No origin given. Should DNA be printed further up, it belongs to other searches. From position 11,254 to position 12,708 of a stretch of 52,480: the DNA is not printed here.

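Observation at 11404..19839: Mvh-type [NiFe] hydrogenase + HdrA wired to Qmo-like membrane anchors instead of HdrB: candidate membrane-bound bifurcating hydrogenase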

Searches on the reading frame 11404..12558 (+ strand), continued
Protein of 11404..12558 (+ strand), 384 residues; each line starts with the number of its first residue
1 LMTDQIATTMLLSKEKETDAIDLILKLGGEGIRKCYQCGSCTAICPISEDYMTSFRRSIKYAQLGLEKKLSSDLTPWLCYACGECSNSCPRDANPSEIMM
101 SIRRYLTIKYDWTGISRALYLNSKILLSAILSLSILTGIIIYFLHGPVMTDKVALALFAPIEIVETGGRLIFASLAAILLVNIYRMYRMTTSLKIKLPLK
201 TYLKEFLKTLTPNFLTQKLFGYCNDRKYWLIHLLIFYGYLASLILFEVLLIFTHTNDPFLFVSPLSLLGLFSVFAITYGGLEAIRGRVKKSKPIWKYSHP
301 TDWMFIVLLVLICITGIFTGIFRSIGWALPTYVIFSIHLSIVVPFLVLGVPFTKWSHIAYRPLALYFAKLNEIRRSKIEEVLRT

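Call 26: search_solved_structures(query=window:11404-12558:+, max_evalue=1, show_alignments=2)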
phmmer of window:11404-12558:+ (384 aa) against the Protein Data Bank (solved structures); distinct sequences matched with E-value up to 1: 59.
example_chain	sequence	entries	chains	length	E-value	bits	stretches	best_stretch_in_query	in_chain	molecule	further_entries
7bkb_C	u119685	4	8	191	6.1e-14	55.4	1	23-110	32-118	CoB--CoM heterodisulfide reductase subunit C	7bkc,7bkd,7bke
8rvu_c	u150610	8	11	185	1e-12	51.3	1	22-99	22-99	H(2):CoB-CoM heterodisulfide,ferredoxin reductase subunit C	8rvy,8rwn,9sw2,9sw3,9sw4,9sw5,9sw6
8rvv_C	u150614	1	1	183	1.1e-12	51.3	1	23-99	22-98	H(2):CoB-CoM heterodisulfide,ferredoxin reductase subunit C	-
9sfi_E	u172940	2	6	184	3.4e-12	49.6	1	31-106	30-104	H(2)/formate:CoB-CoM heterodisulfide,ferredoxin reductase subunit C2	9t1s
5odc_C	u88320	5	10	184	4.5e-12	49.2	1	31-108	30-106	Heterodisulfide reductase, subunit C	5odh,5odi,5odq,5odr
9sfi_U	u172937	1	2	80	0.00055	22.6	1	33-94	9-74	4Fe-4S binding protein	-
9sw6_H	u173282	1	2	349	0.0037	19.9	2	33-94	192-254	Tungsten formylmethanofuran dehydrogenase, subunit F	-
5t5i_F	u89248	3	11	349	0.0048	19.5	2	34-94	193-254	Tungsten formylmethanofuran dehydrogenase subunit fwdF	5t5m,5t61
8rja_F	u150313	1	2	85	0.022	17.3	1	33-94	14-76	NAD(P)H-quinone oxidoreductase subunit I, chloroplastic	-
7arc_I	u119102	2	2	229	0.056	16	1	31-93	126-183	TYKY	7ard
7bkb_L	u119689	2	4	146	0.065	15.8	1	32-93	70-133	Formylmethanofuran dehydrogenase, subunit G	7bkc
9sw6_G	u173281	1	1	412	0.07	15.7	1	33-92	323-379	Polyferredoxin protein MvhB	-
7b0n_I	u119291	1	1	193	0.078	15.5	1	30-93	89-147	Subunit NUIM of protein NADH:Ubiquinone Oxidoreductase (Complex I)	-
9iho_I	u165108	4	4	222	0.084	15.4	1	30-93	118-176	NUIM (TYKY) subunit of mitochondrial NADH:ubiquinone oxidoreductase (Complex I)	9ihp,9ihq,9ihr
7ar7_I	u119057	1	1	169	0.085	15.4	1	30-93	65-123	NADH dehydrogenase [ubiquinone] iron-sulfur protein 8-A, mitochondrial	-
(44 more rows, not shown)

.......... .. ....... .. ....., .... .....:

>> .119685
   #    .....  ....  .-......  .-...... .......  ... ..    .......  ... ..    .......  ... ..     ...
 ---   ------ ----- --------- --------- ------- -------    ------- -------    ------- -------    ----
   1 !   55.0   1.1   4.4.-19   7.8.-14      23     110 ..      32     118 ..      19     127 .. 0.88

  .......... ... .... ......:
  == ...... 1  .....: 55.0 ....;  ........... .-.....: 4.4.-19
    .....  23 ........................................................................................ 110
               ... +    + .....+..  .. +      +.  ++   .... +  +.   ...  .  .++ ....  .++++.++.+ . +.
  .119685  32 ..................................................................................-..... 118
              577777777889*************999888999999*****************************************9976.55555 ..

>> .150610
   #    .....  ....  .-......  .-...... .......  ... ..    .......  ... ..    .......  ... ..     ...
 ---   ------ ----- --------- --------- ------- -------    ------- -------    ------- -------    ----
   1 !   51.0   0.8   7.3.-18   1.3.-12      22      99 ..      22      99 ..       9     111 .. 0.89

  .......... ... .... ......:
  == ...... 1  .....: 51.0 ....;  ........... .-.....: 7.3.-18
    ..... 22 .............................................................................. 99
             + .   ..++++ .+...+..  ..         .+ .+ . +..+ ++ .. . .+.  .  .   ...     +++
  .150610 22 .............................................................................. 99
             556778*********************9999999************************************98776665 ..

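Call 41: find_related_loci(query=A2, collection=genome_contigs, flank=10000)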
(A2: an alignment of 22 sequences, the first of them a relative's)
Query A2 (383 aa) in genome_contigs; peptide patterns used: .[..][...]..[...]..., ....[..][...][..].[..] (x = any residue, [..] = any of these).
600 stretches matched a pattern (row limit reached: there are more); 591 encode a relative of the query (tblastn E <= 1e-3); the best 80 are kept; 80 distinct loci.
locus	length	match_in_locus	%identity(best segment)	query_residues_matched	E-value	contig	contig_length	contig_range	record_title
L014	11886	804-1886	57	16-372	1e-134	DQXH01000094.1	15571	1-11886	MAG TPA_asm: Thermoprotei archaeon isolate HyVt-129 Ga0116200_10000278, whole genome shotgun sequence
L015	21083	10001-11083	44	25-383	7e-98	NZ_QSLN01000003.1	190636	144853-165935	Ammonifex thiophilus strain SR NODE_3_length_190655_cov_33.150156, whole genome shotgun sequence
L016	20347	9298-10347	45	25-371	5e-98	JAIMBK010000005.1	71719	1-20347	MAG: Armatimonadota bacterium isolate HOT.MB2.58 Contig5, whole genome shotgun sequence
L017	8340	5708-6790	45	25-379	5e-97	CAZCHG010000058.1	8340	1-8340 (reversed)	MAG TPA_asm: uncultured archaeon isolate SRP141552_co1_7 genome assembly, contig: NODE_4281_length_8340_cov_19.485335, w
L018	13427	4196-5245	44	25-371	3e-96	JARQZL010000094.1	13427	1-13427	MAG: Archaeoglobales archaeon isolate INS_M23_B45 DNNIEKAA_94, whole genome shotgun sequence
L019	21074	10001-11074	43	25-383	2e-95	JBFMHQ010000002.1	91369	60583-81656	MAG: Bacillota bacterium isolate MAG328 MAG328_2, whole genome shotgun sequence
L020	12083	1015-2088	44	21-371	7e-94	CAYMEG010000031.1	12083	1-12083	MAG TPA_asm: uncultured archaeon isolate binchicken_co409_32 genome assembly, contig: NODE_623_length_12083_cov_76.36290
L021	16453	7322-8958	56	16-377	4e-129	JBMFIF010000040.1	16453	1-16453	MAG: Thermoprotei archaeon isolate KM4324-16 NODE_40_length_16453_cov_22.157914, whole genome shotgun sequence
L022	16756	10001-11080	44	25-378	6e-91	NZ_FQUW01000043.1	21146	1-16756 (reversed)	Desulfofundulus australicus DSM 11792, whole genome shotgun sequence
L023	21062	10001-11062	40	25-379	4e-90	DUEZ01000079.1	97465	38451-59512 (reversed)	MAG TPA_asm: Anaerolineae bacterium isolate W379 Contig79, whole genome shotgun sequence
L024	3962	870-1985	41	25-378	1e-90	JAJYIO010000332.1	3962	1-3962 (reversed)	MAG: bacterium isolate DBS2-1.bin124 NODE_48830_length_3962_cov_1.165319, whole genome shotgun sequence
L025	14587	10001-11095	42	23-383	3e-90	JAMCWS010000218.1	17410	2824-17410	MAG: bacterium isolate FK_Sedi_B_Bin.51 NODE_11915_length_17410_cov_1.72713, whole genome shotgun sequence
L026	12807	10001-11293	41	18-371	4e-90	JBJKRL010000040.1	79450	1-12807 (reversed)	MAG: Desulfocapsaceae bacterium isolate Bin_58 S1Ck127_3076356_flag_0_multi_12.9985_len_79450, whole genome shotgun sequ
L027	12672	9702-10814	42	11-376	5e-90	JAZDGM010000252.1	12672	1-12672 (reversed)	MAG: Pseudomonadota bacterium isolate MEGAHIT-group-0.264 k141_2093026, whole genome shotgun sequence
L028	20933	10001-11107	42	25-379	4e-89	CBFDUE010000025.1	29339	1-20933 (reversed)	MAG TPA_asm: uncultured bacterium isolate SRR6823440_concoct_100 genome assembly, contig: ERZ650341.659, whole genome sh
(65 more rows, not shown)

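Call 54: predict_structure(alignment_id=A2)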
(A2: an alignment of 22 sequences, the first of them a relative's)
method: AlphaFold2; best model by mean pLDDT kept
length: 383 residues; sequences in the alignment: 22
mean_pLDDT: 81.9   pTM: 0.82
mean pLDDT of the five models: 81.9, 78.7, 77.0, 75.2, 74.9
residues with pLDDT >= 90: 143; 70-90: 173; 50-70: 51; < 50: 16
segments of 3 or more residues with pLDDT < 50: 1-13
pLDDT, mean of each block of 10 residues (from residue 1): 39 61 89 64 57 79 90 81 57 78 92 93 94 94 89 87 86 91 91 81 86 66 77 88 77 71 86 94 88 74 92 93 93 95 90 82 89 83 74
secondary structure, 60 per line:
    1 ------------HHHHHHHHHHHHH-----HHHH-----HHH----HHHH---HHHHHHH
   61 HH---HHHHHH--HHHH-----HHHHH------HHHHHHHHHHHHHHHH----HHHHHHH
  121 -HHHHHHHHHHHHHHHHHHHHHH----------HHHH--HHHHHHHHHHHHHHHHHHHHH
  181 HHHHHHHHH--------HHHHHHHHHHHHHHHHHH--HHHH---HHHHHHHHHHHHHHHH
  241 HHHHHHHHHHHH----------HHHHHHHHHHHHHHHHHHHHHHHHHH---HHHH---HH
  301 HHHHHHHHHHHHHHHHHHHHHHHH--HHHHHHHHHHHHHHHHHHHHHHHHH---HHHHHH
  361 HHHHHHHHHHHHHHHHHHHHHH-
elements in order: H13-25 H31-34 H47-50 H54-62 H66-71 H74-77 H83-87 H94-109 H114-120 H122-143 H154-157 H160-189 H198-215 H218-221 H225-252 H263-288 H292-295 H299-324 H327-351 H355-382

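Call 60: fold_search(model_id=the predicted structure, library=pdb)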
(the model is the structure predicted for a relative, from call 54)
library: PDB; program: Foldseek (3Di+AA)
matches with E <= 10: 304; with E <= 0.001: 0
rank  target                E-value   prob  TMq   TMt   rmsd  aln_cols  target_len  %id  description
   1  7bkb_C                2.6e-02  1.00  0.23  0.44   7.1       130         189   25  Formate dehydrogenase - heterodisulfide reductase - formylmethanofuran dehydrogenase complex from Methanospirillum hun (released 2021-09-29)
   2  8rvu_c                3.1e-02  1.00  0.23  0.46   9.2       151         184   23  CryoEM structure of the Elp-Hdr complex of Methanothermobacter marburgensis state 2 (composite structure) (released 2025-05-14)
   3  8rvu_C                4.9e-02  1.00  0.22  0.44   9.1       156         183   24  CryoEM structure of the Elp-Hdr complex of Methanothermobacter marburgensis state 2 (composite structure) (released 2025-05-14)
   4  8rwn_C                5.5e-02  1.00  0.22  0.44   9.3       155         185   23  CryoEM structure of the Hdr(ABC)2 subunits of the Elp-Hdr complex of Methanothermobacter marburgensis (released 2025-05-14)
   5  1y5i_C                4.8e-01  0.97  0.27  0.45  11.3       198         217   17  The crystal structure of the NarGHI mutant NarI-K86A (released 2005-03-08)
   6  6grj_H                1.1e+00  0.09  0.13  0.15  36.0       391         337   11  Structure of the AhlB pore of the tripartite alpha-pore forming toxin, AHL, from Aeromonas hydrophila. (released 2019-07-03)
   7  1q16_C                1.1e+00  0.85  0.25  0.41  11.4       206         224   15  Crystal structure of Nitrate Reductase A, NarGHI, from Escherichia coli (released 2003-10-07)
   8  6gy7_A                1.2e+00  0.09  0.14  0.15  40.5       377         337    8  Crystal structure of XaxB from Xenorhabdus nematophil (released 2018-07-25)
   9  8wll                  1.4e+00  0.08  0.16  0.16  19.6       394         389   14  Cryo-EM structure of human VMAT2 Y422C, in the presence of reserpine, determined in an inward-facing conformation (released 2024-06-12)
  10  7rry_A                1.4e+00  0.08  0.12  0.17  17.4       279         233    9  Crystal Structure of the ER-alpha Ligand-binding Domain (L372S, L536S) in complex with DMERI-20 (released 2021-09-08)
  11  6h2f_A                1.5e+00  0.07  0.13  0.14  34.8       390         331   12  Structure of the pre-pore AhlB of the tripartite alpha-pore forming toxin, AHL, from Aeromonas hydrophila. (released 2019-07-10)
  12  7y8g_A                1.7e+00  0.07  0.11  0.16  19.4       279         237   10  Estrogen Receptor Alpha Ligand Binding Domain Y537S Mutant in Complex with an Inhibitor 30a and GRIP Peptide (released 2023-04-26)
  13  2qgt_B                1.7e+00  0.06  0.11  0.15  19.8       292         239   12  Crystal Structure of the Estrogen Receptor Alpha Ligand Binding Domain Complexed to an Ether Estradiol Compound (released 2008-03-18)
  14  8b4o_B                1.7e+00  0.06  0.13  0.15  23.4       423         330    9  Cryo-EM structure of cytochrome bd oxidase from C. glutamicum (released 2022-12-28)
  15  6ek7                  1.8e+00  0.04  0.11  0.11  38.6       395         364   12  YaxA from Yersinia enterocolitica (released 2018-05-16)
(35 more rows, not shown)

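Call 66: find_encoding_contigs(protein=P0004, flank=10000, max_places=1)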
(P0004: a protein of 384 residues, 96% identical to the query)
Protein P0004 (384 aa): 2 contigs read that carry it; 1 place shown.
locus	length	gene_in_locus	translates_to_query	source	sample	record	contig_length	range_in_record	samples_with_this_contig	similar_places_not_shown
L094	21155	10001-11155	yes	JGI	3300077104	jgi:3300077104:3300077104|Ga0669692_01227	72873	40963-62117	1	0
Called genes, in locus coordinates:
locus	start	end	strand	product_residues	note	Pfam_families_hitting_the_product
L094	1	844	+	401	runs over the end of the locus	PF01882:DUF58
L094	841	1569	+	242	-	-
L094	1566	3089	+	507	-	-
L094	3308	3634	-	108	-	-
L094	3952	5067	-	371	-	PF05559:DUF763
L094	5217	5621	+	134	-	-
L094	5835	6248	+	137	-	PF07282:Cas12f1-like_TNB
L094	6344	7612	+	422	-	PF00291:PALP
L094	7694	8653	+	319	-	PF02423:OCD_Mu_crystall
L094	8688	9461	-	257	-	PF10609:ParA, PF01656:CbiA, PF13614:AAA_31 (faint)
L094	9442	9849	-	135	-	PF01155:HypA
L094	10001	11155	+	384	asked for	PF25160:LdpA_Fe-S-bd (faint), PF12838:Fer4_7 (weak), PF13183:Fer4_8, PF13187:Fer4_9, PF13237:Fer4_10 (faint), PF13534:Fer4_17 (weak)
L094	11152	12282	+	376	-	PF13183:Fer4_8 (weak), PF13237:Fer4_10 (faint)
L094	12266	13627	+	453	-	PF00890:FAD_binding_2 (weak), PF01266:DAO (weak), PF12831:FAD_oxidored, PF13450:NAD_binding_8 (weak), PF12797:Fer4_2 (weak), PF00037:Fer4 (weak), PF12838:Fer4_7 (weak), PF07992:Pyr_redox_2 (weak), +6 more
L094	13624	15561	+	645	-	PF00890:FAD_binding_2 (weak), PF07992:Pyr_redox_2 (weak), PF12831:FAD_oxidored (weak), PF13187:Fer4_9 (weak), PF00037:Fer4 (weak), PF12838:Fer4_7, PF13187:Fer4_9 (weak), PF14697:Fer4_21, +10 more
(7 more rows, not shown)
